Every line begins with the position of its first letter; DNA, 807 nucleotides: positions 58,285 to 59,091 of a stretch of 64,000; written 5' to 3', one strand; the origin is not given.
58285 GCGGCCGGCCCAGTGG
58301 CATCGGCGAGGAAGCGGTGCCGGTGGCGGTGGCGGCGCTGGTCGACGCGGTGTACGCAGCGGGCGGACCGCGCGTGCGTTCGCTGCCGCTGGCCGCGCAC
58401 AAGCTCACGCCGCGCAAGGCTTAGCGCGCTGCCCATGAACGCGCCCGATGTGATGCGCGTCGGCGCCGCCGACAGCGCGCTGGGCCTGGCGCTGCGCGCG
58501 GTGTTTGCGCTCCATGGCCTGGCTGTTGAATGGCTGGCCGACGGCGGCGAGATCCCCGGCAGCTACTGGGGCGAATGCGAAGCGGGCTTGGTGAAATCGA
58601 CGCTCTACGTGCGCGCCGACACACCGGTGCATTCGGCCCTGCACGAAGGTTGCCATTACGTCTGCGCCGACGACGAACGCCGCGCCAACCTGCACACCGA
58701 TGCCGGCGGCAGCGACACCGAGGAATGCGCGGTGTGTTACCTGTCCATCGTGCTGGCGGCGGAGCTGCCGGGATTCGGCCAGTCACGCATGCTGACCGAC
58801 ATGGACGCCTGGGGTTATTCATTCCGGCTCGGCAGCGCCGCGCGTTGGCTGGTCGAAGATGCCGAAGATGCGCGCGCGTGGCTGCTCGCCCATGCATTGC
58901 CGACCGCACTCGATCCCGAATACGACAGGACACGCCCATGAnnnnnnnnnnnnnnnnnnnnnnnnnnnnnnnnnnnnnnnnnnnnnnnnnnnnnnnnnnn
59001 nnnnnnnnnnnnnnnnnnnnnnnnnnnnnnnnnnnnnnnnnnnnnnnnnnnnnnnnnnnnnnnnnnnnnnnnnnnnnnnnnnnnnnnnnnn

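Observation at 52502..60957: Compact, translationally coupled cluster combining a NicX-like ring-cleavage dioxygenase, an IorAB-like Mo-hydroxylase, an HExxH protein and an amidase (candidate new N-heterocycle pathway)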

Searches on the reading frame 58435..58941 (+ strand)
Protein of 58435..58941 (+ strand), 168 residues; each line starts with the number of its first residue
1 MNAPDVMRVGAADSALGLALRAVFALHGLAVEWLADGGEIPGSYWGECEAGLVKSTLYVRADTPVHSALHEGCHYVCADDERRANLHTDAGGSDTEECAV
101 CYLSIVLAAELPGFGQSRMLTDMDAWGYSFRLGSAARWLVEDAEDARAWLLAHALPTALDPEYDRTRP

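Call 5: search_protein_families(library=pfam, proteins=[window:58435-58941:+], max_evalue=0.01)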
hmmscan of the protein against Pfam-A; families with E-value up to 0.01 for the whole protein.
window:58435-58941:+ (168 aa): 0 families

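Call 6: search_protein_families(library=ncbifam, proteins=[window:58435-58941:+], max_evalue=0.01)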
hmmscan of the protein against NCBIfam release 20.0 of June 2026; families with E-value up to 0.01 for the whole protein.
window:58435-58941:+ (168 aa): 0 families

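Call 8: search_protein_families(library=pfam, proteins=[window:58435-58941:+], max_evalue=10)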
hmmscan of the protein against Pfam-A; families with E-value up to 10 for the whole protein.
window:58435-58941:+ (168 aa): 0 families

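Call 13: find_homologous_proteins(query=window:58435-58941:+, max_evalue=0.001)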
Query window:58435-58941:+ (168 aa): 7870 proteins with E <= 0.001 among 8000 candidates; the best 120 are listed.
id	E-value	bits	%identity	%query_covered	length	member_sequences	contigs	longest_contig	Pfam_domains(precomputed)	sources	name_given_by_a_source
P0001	2.7e-108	378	99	100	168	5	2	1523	-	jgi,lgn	jgi:hypothetical protein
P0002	7.3e-87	308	83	99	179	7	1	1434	-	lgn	-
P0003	9.7e-82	291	79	96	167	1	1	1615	-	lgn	-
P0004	2.8e-81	290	82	93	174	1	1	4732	-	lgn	-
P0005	4.8e-81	289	80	96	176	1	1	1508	-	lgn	-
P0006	4.2e-79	283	79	95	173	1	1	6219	-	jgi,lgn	jgi:hypothetical protein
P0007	7.3e-79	282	75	99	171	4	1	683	-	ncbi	-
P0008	4.9e-78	279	78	95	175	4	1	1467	-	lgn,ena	-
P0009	3.2e-77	276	79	92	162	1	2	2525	-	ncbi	-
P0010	9.0e-77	275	73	99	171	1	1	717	-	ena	-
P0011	1.9e-76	274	81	91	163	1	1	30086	-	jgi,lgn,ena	-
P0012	1.5e-75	271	77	91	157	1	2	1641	-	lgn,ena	-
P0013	2.5e-75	270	72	99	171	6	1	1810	-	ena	-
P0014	6.2e-75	269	77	95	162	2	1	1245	-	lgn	-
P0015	6.8e-75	269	78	93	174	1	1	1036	-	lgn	-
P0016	2.5e-74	267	78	91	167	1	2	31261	-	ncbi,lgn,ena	-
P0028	1.6e-69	251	72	93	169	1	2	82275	-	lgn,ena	-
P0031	5.8e-69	250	73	94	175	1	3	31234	-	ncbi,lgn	ncbi:MAG: hypothetical protein RLW61_00840 [Gammaproteobacteria bacterium]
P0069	3.2e-58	215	64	95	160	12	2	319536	-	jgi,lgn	-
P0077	2.4e-57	212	62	88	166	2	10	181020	-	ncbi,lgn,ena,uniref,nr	ncbi:hypothetical protein [Thiolinea disciformis]|uniref:hypothetical protein n=1 Tax=Thiolinea disc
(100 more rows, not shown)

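Call 14: find_encoding_contigs(protein=P0011, flank=10000, max_places=2)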
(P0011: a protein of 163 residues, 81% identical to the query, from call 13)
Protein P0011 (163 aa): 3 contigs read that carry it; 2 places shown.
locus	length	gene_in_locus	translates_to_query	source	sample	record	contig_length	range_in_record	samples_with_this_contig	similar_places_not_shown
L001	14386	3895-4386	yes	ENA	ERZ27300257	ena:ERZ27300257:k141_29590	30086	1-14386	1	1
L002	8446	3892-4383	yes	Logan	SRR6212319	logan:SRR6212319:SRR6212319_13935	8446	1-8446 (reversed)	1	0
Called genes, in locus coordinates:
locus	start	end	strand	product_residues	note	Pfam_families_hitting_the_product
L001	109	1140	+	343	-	PF26233:NicX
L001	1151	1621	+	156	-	PF00111:Fer2, PF01799:Fer2_2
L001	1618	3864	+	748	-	PF20256:MoCoBD_2, PF01315:Ald_Xan_dh_C (faint), PF02738:MoCoBD_1, PF20256:MoCoBD_2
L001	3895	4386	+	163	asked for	-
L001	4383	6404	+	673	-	PF01425:Amidase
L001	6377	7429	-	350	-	PF01370:Epimerase, PF04321:RmlD_sub_bind (faint), PF13460:NAD_binding_10, PF16363:GDP_Man_Dehyd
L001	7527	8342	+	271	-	PF00561:Abhydrolase_1, PF00975:Thioesterase (weak), PF12146:Hydrolase_4, PF12697:Abhydrolase_6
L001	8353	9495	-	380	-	PF02771:Acyl-CoA_dh_N, PF02770:Acyl-CoA_dh_M, PF00441:Acyl-CoA_dh_1, PF08028:Acyl-CoA_dh_2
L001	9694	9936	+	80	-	PF02627:CMD (weak)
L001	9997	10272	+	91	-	-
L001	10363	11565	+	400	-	PF02515:CoA_transf_3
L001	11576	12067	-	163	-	-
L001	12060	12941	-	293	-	PF00296:Bac_luciferase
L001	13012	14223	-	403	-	PF02515:CoA_transf_3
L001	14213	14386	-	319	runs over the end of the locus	PF03328:HpcH_HpaI, PF15617:C-C_Bond_Lyase (faint)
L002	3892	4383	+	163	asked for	-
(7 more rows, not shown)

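Call 15: find_encoding_contigs(protein=P0028, flank=10000, max_places=2)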
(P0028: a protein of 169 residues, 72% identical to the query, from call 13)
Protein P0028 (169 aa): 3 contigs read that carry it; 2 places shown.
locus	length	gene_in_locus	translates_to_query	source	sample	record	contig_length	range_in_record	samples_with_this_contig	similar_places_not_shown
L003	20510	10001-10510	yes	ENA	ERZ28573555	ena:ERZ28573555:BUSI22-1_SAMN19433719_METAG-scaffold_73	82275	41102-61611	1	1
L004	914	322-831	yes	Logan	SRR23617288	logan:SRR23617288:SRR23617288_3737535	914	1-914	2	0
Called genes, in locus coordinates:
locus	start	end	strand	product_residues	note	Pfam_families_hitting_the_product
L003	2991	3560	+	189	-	PF00353:HemolysinCabind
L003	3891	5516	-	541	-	PF00743:FMO-like, PF01266:DAO (faint), PF07992:Pyr_redox_2, PF13450:NAD_binding_8, PF13738:Pyr_redox_3, PF13434:Lys_Orn_oxgnase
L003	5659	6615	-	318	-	PF01545:Cation_efflux, PF16916:ZT_dimer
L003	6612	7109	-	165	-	PF04075:F420H2_quin_red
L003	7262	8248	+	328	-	PF00296:Bac_luciferase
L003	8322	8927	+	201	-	PF00300:His_Phos_1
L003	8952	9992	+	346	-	PF16884:ADH_N_2, PF00107:ADH_zinc_N, PF13602:ADH_zinc_N_2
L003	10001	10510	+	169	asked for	-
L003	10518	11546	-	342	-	PF01073:3Beta_HSD (faint), PF01370:Epimerase, PF13460:NAD_binding_10 (weak), PF16363:GDP_Man_Dehyd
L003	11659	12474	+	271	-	PF00561:Abhydrolase_1, PF12146:Hydrolase_4, PF12697:Abhydrolase_6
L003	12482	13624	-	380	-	PF02771:Acyl-CoA_dh_N, PF02770:Acyl-CoA_dh_M, PF00441:Acyl-CoA_dh_1, PF08028:Acyl-CoA_dh_2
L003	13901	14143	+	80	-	PF02627:CMD (weak)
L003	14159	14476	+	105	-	-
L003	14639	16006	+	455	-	PF00270:DEAD, PF04851:ResIII (weak), PF00271:Helicase_C, PF03880:DbpA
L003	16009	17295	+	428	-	PF00270:DEAD, PF00271:Helicase_C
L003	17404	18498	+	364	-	PF00296:Bac_luciferase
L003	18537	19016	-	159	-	PF03928:HbpS-like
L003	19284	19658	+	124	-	PF02627:CMD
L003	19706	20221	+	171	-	-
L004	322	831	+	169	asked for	-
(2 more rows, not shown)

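Call 16: find_encoding_contigs(protein=P0077, flank=10000, max_places=2)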
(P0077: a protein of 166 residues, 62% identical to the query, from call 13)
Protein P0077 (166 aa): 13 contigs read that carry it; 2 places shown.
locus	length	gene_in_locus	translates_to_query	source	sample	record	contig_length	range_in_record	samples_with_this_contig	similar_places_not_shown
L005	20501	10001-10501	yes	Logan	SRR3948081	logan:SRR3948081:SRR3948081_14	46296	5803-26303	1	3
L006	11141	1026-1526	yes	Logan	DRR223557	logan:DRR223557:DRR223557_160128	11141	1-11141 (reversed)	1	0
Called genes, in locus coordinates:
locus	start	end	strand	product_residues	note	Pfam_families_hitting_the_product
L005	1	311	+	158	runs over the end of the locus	PF04101:Glyco_tran_28_C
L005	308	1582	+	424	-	PF01943:Polysacc_synt, PF13440:Polysacc_synt_3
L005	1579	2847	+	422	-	PF04932:Wzy_C (weak)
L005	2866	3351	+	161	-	PF00132:Hexapep, PF14602:Hexapep_2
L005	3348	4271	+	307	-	PF00535:Glycos_transf_2, PF13641:Glyco_tranf_2_3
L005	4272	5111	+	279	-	PF00535:Glycos_transf_2, PF13641:Glyco_tranf_2_3 (weak)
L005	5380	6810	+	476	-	PF13727:CoA_binding_3, PF02397:Bac_transf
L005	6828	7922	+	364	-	PF01757:Acyl_transf_3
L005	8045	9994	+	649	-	PF02706:Wzz, PF00448:SRP54 (faint), PF13807:GNVR, PF01656:CbiA, PF10609:ParA, PF13614:AAA_31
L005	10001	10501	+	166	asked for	-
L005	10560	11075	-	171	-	PF01842:ACT, PF13291:ACT_4 (faint), PF22629:ACT_AHAS_ss, PF13710:ACT_5, PF10369:ALS_ss_C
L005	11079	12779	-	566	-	PF02776:TPP_enzyme_N, PF00205:TPP_enzyme_M, PF02775:TPP_enzyme_C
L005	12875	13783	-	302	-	PF03547:Mem_trans, PF01758:SBF (weak)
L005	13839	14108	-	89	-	-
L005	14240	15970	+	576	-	PF01368:DHH, PF02272:DHHA1, PF17768:RecJ_OB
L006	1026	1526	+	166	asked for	-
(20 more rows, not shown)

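Call 27: search_solved_structures(query=window:58435-58941:+, max_evalue=10, show_alignments=2)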
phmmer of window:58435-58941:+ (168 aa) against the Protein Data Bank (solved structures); distinct sequences matched with E-value up to 10: 0.

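Call 35: find_encoding_contigs(protein=P0016, flank=10000, max_places=1)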
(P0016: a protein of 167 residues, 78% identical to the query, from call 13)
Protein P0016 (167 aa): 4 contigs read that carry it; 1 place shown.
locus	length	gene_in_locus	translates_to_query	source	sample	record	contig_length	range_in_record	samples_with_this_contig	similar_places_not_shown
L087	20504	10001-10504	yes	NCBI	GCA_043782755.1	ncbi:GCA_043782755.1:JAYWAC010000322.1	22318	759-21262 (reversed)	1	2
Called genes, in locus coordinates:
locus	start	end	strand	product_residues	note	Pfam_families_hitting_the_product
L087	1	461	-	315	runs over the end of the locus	PF01545:Cation_efflux, PF16916:ZT_dimer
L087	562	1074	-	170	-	PF04075:F420H2_quin_red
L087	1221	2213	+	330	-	PF00296:Bac_luciferase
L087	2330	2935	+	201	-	PF00300:His_Phos_1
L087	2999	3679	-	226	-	-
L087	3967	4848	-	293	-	PF05721:PhyH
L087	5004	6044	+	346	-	PF16884:ADH_N_2, PF00107:ADH_zinc_N, PF13602:ADH_zinc_N_2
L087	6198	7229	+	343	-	PF26233:NicX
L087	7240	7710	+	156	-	PF00111:Fer2, PF01799:Fer2_2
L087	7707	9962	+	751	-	PF20256:MoCoBD_2, PF01315:Ald_Xan_dh_C (weak), PF02738:MoCoBD_1, PF20256:MoCoBD_2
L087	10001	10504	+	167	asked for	-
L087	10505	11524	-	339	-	PF01073:3Beta_HSD (faint), PF01370:Epimerase, PF04321:RmlD_sub_bind (faint), PF07993:NAD_binding_4 (faint), PF13460:NAD_binding_10, PF16363:GDP_Man_Dehyd (weak)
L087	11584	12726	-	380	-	PF02771:Acyl-CoA_dh_N, PF02770:Acyl-CoA_dh_M, PF00441:Acyl-CoA_dh_1, PF08028:Acyl-CoA_dh_2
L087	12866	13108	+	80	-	PF02627:CMD (weak)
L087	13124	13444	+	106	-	-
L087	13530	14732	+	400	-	PF02515:CoA_transf_3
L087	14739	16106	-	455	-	PF00296:Bac_luciferase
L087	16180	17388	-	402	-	PF02515:CoA_transf_3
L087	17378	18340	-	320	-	PF03328:HpcH_HpaI, PF15617:C-C_Bond_Lyase (weak)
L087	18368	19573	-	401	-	PF06441:EHN, PF00561:Abhydrolase_1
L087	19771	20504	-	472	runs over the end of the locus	PF00355:Rieske, PF19301:LigXa_C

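Call 36: find_encoding_contigs(protein=P0031, flank=10000, max_places=1)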
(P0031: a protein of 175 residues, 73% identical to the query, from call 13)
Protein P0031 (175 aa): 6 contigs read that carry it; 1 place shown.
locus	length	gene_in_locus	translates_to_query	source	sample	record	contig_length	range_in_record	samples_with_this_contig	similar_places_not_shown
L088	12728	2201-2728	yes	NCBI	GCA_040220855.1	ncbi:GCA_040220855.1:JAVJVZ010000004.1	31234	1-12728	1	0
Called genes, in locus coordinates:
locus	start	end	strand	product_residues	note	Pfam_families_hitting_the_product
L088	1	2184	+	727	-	?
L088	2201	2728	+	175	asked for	-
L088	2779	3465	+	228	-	PF00106:adh_short, PF08659:KR, PF13460:NAD_binding_10, PF13561:adh_short_C2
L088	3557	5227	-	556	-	PF18158:AidB_N, PF02770:Acyl-CoA_dh_M, PF00441:Acyl-CoA_dh_1, PF08028:Acyl-CoA_dh_2, PF22924:ACOX_C_alpha1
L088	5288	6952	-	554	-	PF02776:TPP_enzyme_N, PF00205:TPP_enzyme_M, PF02775:TPP_enzyme_C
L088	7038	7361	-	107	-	PF03992:ABM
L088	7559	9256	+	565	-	PF16655:PhoD_N, PF09423:PhoD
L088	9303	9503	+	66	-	-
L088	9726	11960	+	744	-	PF00202:Aminotran_3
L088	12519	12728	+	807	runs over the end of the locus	PF03176:MMPL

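Call 37: find_encoding_contigs(protein=P0069, flank=10000, max_places=1)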
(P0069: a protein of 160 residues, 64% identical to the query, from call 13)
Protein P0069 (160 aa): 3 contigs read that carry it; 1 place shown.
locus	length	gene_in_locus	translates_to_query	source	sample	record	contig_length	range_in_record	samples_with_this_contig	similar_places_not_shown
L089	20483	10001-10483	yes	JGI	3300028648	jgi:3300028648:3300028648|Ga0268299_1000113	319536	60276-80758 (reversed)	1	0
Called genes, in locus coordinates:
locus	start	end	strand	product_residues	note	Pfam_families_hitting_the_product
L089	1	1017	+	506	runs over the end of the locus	PF00171:Aldedh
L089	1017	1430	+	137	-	PF05610:DUF779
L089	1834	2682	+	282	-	PF16289:PIN_12, PF18476:PIN_8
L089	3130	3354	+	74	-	PF09720:Unstab_antitox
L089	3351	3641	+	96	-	PF05016:ParE_toxin (weak)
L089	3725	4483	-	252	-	PF10411:DsbC_N, PF13098:Thioredoxin_2, PF13462:Thioredoxin_4 (faint), PF01323:DSBA (faint)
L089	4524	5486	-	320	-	PF02899:Phage_int_SAM_1, PF00589:Phage_integrase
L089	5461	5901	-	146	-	PF01035:DNA_binding_1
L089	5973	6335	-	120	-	PF01245:Ribosomal_L19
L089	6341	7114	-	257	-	PF01746:tRNA_m1G_MT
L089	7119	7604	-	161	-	PF01782:RimM, PF05239:PRC, PF24986:PRC_RimM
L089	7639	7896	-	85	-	PF00886:Ribosomal_S16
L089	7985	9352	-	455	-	PF02881:SRP54_N, PF00448:SRP54, PF06414:Zeta_toxin (weak), PF13401:AAA_22 (weak), PF01656:CbiA (weak), PF13671:AAA_33 (weak), PF02978:SRP_SPB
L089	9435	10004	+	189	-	PF13489:Methyltransf_23, PF13847:Methyltransf_31 (weak), PF08241:Methyltransf_11, PF08242:Methyltransf_12 (weak), PF13649:Methyltransf_25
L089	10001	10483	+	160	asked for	-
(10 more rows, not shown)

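Call 56: predict_structure(alignment_id=A2)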
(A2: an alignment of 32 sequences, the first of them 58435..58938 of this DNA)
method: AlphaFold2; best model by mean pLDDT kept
length: 168 residues; sequences in the alignment: 32
mean_pLDDT: 91.9   pTM: 0.89
mean pLDDT of the five models: 91.9, 91.7, 91.3, 90.8, 89.8
residues with pLDDT >= 90: 134; 70-90: 24; 50-70: 9; < 50: 1
segments of 3 or more residues with pLDDT < 50: none
pLDDT, mean of each block of 10 residues (from residue 1): 81 98 98 95 83 96 97 96 83 91 98 96 89 91 97 96 75
secondary structure, 60 per line:
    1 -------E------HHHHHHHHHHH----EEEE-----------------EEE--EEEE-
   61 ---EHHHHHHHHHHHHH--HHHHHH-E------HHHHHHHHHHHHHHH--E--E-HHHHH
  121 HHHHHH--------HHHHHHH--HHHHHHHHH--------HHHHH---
elements in order: H15-25 E30-33 E51-53 E56-59 H65-77 H80-85 H94-108 H116-126 H135-141 H144-152 H161-165
